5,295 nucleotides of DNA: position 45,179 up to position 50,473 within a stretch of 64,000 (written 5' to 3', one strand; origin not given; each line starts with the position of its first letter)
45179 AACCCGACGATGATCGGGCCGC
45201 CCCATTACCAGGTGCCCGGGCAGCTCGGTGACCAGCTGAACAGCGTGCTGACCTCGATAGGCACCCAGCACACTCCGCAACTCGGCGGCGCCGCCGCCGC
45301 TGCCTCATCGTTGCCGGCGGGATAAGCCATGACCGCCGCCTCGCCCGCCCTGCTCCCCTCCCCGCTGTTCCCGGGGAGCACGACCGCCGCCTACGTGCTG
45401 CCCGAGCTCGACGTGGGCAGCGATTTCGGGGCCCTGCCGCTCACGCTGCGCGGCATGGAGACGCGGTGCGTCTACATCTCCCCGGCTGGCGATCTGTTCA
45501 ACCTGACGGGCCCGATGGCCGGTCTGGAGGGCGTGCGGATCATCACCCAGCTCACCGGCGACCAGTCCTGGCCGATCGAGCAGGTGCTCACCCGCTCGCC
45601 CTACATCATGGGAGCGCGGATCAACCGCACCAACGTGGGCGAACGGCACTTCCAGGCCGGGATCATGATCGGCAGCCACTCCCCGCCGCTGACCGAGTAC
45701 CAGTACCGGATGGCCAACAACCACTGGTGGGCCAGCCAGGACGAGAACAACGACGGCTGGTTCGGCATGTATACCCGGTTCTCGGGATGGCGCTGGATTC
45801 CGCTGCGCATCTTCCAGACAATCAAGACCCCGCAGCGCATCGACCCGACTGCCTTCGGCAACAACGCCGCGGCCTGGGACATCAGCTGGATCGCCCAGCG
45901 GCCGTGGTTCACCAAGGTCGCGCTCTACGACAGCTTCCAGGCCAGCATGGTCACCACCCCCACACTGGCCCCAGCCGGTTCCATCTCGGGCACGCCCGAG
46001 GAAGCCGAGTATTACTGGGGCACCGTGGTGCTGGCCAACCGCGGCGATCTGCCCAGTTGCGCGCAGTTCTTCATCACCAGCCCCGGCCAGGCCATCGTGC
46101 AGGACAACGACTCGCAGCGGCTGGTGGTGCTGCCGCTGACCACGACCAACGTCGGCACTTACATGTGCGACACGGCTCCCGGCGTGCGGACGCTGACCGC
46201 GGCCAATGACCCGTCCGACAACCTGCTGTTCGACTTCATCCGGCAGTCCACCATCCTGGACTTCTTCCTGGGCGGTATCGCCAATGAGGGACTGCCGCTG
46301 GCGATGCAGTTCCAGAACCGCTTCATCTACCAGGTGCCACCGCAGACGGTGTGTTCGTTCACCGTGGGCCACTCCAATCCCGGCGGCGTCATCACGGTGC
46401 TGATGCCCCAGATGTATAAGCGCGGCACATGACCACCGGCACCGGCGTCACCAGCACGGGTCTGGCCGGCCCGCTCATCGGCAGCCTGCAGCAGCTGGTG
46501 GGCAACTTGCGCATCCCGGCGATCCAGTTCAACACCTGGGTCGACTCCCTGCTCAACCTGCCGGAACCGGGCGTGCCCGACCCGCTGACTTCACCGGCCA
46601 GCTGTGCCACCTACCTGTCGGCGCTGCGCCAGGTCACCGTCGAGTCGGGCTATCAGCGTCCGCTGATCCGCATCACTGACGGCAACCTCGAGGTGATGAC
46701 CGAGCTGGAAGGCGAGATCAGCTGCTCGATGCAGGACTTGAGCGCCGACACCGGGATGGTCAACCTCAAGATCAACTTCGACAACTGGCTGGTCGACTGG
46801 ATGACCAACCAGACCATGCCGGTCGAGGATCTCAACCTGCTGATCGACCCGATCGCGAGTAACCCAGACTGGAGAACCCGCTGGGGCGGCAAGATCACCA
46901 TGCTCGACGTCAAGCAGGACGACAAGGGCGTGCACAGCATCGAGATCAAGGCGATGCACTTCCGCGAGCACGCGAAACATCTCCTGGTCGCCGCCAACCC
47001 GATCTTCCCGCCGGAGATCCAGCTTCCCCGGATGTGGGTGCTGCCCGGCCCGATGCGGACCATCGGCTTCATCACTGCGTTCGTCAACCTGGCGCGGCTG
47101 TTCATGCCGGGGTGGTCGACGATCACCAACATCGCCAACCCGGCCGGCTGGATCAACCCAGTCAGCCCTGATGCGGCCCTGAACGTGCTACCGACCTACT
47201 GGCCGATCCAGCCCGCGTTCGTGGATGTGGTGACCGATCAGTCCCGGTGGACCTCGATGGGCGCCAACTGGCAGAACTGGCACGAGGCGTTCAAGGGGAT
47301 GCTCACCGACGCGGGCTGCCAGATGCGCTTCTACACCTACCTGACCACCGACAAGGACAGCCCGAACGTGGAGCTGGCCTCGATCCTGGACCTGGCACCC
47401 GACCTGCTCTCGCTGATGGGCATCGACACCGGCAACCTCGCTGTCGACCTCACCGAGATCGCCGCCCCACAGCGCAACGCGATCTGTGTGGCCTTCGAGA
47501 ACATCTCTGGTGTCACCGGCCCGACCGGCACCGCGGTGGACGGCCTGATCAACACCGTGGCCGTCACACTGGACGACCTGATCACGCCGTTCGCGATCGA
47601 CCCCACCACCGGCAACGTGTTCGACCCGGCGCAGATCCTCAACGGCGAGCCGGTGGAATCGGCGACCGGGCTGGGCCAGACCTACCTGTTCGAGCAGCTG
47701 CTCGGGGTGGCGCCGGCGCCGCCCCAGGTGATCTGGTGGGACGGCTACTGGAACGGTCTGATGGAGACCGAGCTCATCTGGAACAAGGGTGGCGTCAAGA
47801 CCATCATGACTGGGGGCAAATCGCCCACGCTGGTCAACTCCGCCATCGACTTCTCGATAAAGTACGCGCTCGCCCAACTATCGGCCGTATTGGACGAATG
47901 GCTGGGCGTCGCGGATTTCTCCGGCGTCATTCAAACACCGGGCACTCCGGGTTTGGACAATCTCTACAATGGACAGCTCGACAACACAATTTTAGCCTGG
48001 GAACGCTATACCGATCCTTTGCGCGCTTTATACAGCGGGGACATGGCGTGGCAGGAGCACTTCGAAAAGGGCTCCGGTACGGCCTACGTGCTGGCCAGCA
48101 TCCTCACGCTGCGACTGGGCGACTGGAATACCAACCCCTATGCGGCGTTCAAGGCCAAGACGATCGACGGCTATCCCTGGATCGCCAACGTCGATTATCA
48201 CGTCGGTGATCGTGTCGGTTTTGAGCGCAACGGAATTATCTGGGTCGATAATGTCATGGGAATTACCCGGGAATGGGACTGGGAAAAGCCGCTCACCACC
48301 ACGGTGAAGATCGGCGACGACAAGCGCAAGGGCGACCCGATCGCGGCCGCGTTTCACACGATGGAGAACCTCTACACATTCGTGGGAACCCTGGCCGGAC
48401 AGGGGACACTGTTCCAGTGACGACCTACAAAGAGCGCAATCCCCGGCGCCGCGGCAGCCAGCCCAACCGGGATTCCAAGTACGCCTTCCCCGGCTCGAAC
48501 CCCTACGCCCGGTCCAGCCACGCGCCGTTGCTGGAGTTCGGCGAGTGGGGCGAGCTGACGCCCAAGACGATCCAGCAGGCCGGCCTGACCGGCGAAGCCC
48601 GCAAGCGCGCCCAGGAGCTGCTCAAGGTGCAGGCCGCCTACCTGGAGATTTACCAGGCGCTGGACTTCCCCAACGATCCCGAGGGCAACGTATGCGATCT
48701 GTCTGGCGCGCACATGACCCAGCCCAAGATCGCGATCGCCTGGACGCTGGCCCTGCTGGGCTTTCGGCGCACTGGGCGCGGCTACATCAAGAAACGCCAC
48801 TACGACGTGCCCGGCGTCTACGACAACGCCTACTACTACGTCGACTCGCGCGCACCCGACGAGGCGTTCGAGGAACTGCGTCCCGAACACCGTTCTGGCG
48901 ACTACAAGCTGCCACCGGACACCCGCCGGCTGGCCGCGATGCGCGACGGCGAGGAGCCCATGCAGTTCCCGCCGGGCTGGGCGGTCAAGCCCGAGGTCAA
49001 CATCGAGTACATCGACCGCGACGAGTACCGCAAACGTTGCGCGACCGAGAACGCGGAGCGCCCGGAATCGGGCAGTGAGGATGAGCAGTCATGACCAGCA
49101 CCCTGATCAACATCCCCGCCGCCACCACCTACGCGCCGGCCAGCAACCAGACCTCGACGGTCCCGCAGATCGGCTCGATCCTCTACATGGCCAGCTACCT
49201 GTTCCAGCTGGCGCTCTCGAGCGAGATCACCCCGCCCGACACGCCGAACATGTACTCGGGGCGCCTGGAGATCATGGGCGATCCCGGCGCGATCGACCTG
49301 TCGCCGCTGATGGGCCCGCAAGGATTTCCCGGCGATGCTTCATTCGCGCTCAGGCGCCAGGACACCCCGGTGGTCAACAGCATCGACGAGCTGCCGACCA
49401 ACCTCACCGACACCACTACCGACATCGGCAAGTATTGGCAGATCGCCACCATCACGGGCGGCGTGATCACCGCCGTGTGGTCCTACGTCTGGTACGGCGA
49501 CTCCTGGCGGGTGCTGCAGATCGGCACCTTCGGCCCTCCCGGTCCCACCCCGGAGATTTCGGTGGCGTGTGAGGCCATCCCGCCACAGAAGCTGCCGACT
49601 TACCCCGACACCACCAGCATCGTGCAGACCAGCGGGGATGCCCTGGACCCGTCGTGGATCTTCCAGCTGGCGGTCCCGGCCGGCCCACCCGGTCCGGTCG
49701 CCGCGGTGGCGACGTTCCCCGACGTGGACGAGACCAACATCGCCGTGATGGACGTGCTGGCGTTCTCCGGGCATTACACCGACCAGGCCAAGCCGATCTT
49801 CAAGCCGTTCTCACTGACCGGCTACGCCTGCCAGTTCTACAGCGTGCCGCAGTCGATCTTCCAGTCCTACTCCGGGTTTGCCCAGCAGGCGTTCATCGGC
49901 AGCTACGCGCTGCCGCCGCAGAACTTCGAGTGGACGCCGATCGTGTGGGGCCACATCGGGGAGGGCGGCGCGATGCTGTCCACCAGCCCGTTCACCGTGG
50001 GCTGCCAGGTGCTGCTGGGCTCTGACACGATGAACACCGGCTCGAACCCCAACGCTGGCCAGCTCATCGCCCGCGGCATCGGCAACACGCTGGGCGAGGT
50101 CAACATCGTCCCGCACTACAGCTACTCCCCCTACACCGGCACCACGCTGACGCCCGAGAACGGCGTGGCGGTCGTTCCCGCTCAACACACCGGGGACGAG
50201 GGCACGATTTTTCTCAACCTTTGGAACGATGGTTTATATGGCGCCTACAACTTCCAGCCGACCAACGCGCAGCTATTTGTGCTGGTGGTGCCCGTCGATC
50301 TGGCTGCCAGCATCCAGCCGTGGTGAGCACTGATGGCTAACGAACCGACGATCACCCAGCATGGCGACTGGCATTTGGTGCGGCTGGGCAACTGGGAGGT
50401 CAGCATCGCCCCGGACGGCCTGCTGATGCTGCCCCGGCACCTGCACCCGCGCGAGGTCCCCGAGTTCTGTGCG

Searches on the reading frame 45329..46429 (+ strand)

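Call 7: search_protein_families(library=phrogs, proteins=[window:45329-46429:+], max_evalue=0.001)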
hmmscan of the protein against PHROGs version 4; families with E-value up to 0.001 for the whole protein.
window:45329-46429:+ (367 aa): 1 family
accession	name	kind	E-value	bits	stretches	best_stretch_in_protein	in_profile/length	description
phrog_106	-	tail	8e-48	164.3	1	37-365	31-318/329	minor tail protein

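Call 103: search_protein_families(library=pfam, proteins=[window:45329-46429:+], max_evalue=0.001)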
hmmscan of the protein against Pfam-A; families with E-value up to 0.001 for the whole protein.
window:45329-46429:+ (367 aa): 0 families

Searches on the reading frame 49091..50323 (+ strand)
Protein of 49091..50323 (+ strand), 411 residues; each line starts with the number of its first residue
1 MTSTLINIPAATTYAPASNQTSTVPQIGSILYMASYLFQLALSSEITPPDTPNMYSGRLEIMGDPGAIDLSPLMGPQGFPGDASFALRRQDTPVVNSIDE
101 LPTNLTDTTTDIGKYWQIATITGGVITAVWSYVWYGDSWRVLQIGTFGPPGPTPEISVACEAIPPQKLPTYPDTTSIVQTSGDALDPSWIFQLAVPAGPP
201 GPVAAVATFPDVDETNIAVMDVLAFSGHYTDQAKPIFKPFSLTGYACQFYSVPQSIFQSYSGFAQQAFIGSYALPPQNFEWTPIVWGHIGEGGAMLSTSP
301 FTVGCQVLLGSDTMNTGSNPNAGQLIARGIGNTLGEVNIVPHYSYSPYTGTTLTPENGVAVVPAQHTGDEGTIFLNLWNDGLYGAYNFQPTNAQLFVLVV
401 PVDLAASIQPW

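Call 5: search_protein_families(library=pfam, proteins=[window:49091-50323:+], max_evalue=0.01)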
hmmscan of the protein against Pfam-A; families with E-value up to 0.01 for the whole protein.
window:49091-50323:+ (411 aa): 0 families

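Call 7: search_protein_families(library=phrogs, proteins=[window:49091-50323:+], max_evalue=0.001)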
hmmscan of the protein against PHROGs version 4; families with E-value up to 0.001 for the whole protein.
window:49091-50323:+ (411 aa): 4 families
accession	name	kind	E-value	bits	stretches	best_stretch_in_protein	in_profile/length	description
phrog_1565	-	tail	1.9e-83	281.1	1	22-402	18-373/375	minor tail protein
phrog_1736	-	tail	2.8e-23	83.3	1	72-368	51-319/457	minor tail protein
phrog_4120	-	tail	6.7e-23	82.2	1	68-402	43-358/360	minor tail protein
phrog_732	-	tail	6.7e-05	23.4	0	148-290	50-187/283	minor tail protein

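Call 103: search_protein_families(library=pfam, proteins=[window:49091-50323:+], max_evalue=0.001)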
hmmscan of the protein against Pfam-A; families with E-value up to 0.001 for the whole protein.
window:49091-50323:+ (411 aa): 0 families
